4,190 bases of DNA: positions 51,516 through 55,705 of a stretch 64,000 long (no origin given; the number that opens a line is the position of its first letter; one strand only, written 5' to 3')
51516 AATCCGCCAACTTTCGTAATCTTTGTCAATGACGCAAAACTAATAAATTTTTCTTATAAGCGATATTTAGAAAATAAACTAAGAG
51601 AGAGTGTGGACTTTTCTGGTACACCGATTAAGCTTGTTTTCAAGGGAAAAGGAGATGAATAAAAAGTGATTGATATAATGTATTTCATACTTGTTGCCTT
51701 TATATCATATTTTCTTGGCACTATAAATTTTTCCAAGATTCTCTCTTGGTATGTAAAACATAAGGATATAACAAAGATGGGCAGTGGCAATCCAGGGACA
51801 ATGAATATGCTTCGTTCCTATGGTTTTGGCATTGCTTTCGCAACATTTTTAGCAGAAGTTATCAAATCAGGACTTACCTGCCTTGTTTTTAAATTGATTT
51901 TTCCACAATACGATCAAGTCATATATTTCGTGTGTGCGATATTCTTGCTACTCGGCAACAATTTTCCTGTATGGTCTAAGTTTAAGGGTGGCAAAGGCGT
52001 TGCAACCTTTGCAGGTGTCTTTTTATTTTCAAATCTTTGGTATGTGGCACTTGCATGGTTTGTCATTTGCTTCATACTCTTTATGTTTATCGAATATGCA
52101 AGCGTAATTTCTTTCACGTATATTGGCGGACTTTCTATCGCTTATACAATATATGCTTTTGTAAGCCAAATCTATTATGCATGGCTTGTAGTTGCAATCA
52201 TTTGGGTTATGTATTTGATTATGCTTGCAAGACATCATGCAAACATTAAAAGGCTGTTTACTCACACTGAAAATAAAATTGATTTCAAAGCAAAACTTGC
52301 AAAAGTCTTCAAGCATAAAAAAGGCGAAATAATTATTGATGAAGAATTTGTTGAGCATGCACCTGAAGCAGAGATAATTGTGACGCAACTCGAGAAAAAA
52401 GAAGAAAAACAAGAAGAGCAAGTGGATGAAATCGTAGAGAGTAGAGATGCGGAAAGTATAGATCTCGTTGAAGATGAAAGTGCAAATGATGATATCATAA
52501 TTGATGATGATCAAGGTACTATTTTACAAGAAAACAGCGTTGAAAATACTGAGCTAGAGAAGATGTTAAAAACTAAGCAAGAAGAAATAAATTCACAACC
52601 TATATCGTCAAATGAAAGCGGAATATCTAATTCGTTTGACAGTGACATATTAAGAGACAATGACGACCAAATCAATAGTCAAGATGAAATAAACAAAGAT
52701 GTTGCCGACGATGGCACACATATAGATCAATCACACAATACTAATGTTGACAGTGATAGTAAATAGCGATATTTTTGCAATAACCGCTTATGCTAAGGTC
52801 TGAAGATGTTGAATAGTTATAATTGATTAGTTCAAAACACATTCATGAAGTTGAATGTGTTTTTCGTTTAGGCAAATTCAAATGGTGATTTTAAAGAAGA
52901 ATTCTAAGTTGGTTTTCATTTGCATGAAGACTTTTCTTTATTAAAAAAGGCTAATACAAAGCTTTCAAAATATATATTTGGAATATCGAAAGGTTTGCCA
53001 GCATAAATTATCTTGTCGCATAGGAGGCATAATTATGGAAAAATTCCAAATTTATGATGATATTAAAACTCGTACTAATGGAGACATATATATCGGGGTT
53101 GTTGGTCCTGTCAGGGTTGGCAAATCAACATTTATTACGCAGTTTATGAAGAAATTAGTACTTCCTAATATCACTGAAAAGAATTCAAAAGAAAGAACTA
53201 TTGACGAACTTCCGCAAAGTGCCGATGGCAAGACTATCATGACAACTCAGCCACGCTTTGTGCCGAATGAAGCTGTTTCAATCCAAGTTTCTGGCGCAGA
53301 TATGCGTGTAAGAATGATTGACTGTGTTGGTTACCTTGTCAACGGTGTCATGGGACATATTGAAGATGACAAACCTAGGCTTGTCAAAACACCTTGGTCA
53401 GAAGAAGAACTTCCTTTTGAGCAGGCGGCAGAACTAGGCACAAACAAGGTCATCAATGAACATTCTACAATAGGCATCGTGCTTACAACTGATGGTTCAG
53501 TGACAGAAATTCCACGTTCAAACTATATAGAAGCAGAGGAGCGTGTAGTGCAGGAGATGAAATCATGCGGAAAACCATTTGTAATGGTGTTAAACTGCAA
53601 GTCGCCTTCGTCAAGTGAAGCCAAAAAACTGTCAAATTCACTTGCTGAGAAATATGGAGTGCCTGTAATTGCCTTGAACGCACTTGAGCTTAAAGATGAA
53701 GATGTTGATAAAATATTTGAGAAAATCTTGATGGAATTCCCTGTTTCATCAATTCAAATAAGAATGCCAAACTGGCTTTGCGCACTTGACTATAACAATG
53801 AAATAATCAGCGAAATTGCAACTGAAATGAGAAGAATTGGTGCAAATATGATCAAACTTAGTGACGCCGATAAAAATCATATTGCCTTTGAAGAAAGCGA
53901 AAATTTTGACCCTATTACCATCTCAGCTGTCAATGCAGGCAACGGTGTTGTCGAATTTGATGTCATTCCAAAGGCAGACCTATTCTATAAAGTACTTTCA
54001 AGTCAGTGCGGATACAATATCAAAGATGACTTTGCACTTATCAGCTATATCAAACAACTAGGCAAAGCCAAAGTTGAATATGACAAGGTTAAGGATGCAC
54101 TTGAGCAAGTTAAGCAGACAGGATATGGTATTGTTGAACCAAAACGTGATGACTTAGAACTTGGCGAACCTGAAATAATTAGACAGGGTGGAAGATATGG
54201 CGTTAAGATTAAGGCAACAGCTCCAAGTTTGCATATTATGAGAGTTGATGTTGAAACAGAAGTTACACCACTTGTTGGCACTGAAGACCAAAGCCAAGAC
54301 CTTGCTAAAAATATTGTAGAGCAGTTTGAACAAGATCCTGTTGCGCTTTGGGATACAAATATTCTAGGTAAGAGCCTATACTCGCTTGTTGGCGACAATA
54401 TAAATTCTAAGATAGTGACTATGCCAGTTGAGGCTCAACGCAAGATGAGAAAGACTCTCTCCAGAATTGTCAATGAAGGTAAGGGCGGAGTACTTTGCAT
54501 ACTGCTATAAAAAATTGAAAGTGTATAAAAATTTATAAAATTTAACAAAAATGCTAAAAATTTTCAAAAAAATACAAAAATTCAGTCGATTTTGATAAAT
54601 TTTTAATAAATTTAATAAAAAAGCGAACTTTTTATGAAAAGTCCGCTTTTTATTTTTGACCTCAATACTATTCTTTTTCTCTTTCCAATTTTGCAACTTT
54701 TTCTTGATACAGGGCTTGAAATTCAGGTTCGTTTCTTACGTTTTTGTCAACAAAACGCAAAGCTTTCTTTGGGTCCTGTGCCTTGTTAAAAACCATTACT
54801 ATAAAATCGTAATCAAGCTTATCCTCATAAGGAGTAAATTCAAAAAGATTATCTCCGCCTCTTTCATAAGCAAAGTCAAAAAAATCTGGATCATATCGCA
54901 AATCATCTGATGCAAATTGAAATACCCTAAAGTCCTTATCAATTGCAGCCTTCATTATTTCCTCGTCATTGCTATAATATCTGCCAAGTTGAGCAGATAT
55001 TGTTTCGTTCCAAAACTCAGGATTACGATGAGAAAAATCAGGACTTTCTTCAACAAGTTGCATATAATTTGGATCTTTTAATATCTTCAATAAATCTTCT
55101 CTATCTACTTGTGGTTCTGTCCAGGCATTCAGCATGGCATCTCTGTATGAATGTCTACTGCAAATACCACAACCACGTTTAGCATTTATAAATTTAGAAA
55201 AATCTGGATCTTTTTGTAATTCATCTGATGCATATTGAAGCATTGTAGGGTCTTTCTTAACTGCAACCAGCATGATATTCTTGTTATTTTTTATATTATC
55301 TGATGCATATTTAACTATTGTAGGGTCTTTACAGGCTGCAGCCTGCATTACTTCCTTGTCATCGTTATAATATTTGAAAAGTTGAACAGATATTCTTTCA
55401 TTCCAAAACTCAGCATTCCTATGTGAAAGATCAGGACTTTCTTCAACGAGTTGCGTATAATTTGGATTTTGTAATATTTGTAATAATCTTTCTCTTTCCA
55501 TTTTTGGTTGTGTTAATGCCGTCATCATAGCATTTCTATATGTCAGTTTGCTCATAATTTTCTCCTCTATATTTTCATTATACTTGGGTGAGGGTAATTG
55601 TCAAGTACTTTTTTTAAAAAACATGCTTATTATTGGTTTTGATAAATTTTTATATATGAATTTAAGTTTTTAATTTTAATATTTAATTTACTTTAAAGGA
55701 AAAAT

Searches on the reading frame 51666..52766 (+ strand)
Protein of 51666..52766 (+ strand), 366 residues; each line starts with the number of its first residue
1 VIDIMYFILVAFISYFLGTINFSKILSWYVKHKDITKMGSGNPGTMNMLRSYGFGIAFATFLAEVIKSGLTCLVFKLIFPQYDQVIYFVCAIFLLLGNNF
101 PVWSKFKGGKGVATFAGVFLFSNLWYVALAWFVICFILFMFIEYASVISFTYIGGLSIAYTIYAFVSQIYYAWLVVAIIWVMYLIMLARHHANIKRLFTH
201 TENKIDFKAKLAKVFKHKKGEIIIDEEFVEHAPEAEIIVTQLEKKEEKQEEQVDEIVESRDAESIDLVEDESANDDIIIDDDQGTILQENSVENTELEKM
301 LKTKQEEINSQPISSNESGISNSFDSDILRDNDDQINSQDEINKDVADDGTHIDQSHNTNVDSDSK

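Call 58: search_protein_families(library=pfam, proteins=[window:51666-52766:+], max_evalue=0.001)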
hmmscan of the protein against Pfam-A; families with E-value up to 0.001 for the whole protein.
window:51666-52766:+ (366 aa): 1 family
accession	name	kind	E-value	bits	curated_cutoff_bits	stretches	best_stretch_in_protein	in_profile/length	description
PF02660.20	G3P_acyltransf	-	2.2e-37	129.1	24.1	1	13-197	1-164/164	Glycerol-3-phosphate acyltransferase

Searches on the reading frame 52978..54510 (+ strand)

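Call 58: search_protein_families(library=pfam, proteins=[window:52978-54510:+], max_evalue=0.001)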
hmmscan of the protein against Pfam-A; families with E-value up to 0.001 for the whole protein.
window:52978-54510:+ (510 aa): 4 families
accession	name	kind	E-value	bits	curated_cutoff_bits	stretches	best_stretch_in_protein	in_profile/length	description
PF09547.16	SpoIVA_ATPase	-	9.4e-113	375.8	26.6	1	20-255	1-237/237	Stage IV sporulation protein A, ATPase domain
PF20438.3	SpoIVA_middle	-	1.5e-59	201.6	25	1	256-434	1-179/179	Stage IV sporulation protein A, middle domain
PF20439.3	SpoIVA_C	-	1.6e-27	95.9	25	1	435-510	1-76/76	Sporulation stage IV protein A, C-terminal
PF00009.33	GTP_EFTU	-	0.0006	19.9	26.5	0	38-119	5-79/188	Elongation factor Tu GTP binding domain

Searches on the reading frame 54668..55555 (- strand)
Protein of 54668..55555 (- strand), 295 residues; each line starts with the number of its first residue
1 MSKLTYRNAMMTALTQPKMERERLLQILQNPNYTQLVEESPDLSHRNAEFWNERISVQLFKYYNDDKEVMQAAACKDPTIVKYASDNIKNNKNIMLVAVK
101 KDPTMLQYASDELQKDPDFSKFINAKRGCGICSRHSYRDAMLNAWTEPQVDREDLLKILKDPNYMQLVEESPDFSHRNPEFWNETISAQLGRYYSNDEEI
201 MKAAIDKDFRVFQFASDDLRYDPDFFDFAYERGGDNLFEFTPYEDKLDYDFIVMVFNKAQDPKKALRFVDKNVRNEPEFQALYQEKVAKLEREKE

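Call 58: search_protein_families(library=pfam, proteins=[window:54668-55555:-], max_evalue=0.001)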
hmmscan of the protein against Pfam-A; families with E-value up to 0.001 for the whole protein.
window:54668-55555:- (295 aa): 1 family
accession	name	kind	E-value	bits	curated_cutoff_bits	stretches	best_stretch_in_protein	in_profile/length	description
PF13475.11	DUF4116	-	2.3e-21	75.5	24.9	2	66-114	1-49/49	Domain of unknown function (DUF4116)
